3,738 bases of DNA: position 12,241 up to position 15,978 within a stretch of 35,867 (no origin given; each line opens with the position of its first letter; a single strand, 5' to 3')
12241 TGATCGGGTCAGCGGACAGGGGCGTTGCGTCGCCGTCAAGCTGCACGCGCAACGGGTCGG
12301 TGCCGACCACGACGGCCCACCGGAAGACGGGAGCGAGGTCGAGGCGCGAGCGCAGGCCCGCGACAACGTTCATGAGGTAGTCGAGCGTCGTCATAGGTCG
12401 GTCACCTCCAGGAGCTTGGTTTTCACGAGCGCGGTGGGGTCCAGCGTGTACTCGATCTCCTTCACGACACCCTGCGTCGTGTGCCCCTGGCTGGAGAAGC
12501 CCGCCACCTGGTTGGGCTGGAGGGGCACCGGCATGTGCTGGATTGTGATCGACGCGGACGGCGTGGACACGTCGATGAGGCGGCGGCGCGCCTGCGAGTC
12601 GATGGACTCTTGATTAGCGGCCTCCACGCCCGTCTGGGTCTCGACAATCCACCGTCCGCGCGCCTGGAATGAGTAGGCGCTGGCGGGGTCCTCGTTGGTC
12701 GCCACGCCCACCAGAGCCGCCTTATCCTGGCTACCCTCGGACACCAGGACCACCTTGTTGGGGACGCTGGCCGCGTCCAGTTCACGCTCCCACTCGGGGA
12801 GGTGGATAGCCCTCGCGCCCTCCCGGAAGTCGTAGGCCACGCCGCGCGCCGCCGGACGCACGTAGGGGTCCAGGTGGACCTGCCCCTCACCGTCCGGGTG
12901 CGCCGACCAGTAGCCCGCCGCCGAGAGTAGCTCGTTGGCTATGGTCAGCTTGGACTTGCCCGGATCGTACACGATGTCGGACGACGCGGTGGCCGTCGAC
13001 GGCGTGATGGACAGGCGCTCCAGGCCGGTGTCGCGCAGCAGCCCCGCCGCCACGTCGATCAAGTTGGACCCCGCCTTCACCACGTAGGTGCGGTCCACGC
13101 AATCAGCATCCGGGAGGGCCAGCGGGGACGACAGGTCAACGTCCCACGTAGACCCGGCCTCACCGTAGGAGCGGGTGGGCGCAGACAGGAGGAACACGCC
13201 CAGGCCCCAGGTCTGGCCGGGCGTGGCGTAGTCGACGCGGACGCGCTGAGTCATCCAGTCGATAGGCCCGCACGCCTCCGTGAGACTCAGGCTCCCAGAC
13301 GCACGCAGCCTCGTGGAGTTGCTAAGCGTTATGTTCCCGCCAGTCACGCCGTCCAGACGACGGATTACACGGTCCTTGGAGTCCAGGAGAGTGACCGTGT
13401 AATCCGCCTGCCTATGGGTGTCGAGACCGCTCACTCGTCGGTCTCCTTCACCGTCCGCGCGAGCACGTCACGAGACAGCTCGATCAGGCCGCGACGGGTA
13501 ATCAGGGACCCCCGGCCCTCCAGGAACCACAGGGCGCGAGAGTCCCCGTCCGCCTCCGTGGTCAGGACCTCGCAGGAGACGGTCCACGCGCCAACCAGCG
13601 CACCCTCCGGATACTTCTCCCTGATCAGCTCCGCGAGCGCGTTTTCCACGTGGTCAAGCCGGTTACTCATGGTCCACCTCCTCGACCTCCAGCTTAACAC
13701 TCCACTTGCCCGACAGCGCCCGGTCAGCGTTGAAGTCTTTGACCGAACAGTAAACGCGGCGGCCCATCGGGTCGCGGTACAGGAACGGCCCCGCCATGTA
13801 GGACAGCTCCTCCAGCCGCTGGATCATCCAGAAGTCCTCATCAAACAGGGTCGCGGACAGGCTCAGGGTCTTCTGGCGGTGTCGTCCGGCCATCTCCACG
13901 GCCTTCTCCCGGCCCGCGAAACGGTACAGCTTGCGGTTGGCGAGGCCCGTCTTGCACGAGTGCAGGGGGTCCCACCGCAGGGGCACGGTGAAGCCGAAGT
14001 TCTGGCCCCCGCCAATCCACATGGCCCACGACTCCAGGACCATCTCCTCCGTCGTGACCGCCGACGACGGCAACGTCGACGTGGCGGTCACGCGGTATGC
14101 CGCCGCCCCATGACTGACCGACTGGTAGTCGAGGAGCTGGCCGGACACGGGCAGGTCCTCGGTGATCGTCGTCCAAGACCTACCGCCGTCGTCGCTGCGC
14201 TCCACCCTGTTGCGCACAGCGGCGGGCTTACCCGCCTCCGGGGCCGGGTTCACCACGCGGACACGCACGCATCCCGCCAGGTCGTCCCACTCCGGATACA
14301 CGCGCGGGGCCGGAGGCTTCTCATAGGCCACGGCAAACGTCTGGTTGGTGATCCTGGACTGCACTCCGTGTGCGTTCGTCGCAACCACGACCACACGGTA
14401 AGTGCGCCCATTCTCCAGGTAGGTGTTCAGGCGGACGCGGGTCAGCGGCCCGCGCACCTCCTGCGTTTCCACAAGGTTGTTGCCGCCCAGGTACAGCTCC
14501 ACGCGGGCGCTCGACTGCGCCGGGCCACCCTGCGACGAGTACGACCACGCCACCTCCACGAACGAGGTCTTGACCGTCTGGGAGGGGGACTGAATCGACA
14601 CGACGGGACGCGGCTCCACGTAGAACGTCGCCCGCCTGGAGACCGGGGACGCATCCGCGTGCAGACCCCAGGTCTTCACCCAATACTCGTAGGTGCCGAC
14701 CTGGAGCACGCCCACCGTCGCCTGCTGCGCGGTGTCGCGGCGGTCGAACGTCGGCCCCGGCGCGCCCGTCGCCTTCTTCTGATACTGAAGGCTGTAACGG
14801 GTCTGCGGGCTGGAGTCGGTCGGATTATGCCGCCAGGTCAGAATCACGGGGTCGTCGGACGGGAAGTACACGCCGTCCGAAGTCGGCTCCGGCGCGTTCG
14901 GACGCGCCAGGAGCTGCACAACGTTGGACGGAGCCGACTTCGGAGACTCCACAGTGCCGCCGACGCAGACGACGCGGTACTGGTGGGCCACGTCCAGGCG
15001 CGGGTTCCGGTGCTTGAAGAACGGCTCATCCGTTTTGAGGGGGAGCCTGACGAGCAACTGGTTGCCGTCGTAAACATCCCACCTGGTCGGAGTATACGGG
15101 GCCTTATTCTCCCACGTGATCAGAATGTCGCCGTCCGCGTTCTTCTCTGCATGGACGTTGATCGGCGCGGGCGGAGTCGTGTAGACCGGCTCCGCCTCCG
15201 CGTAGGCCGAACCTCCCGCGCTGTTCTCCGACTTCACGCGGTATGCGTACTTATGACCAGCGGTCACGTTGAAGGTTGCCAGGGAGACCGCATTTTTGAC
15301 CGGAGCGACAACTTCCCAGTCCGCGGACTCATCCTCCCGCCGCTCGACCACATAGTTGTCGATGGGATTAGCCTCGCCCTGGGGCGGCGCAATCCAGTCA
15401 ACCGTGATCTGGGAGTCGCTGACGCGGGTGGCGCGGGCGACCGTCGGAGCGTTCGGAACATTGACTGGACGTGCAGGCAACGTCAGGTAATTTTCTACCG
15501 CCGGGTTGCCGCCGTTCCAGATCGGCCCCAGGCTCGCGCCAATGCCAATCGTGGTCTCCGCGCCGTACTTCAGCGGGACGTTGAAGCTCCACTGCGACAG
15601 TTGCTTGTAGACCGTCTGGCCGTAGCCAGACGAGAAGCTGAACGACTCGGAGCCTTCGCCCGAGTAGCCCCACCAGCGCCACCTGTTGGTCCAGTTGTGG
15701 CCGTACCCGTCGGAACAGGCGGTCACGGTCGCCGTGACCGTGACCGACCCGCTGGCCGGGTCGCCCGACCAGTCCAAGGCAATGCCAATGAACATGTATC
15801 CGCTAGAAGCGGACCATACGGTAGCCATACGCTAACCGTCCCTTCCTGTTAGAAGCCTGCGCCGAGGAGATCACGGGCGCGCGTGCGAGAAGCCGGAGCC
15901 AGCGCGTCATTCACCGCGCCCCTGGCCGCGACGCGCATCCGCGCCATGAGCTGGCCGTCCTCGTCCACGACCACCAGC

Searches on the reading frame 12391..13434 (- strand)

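Call 38: search_protein_families(library=phrogs, proteins=[window:12391-13434:-], max_evalue=0.00001)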
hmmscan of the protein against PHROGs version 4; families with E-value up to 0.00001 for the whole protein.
window:12391-13434:- (347 aa): 2 families
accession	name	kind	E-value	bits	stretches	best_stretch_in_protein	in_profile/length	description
phrog_1887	-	tail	3e-32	113.4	1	6-338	298-649/670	tail protein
phrog_26795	-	unknown function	5.9e-18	65.7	1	77-291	441-669/728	-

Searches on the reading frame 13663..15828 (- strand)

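Call 38: search_protein_families(library=phrogs, proteins=[window:13663-15828:-], max_evalue=0.00001)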
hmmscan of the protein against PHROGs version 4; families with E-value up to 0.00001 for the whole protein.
window:13663-15828:- (721 aa): 2 families
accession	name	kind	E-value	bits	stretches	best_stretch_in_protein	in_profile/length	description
phrog_37549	-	head and packaging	1.5e-10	40.5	1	325-566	671-913/1072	virion structural protein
phrog_10519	-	head and packaging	9.9e-10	38.2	0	624-720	735-829/831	virion structural protein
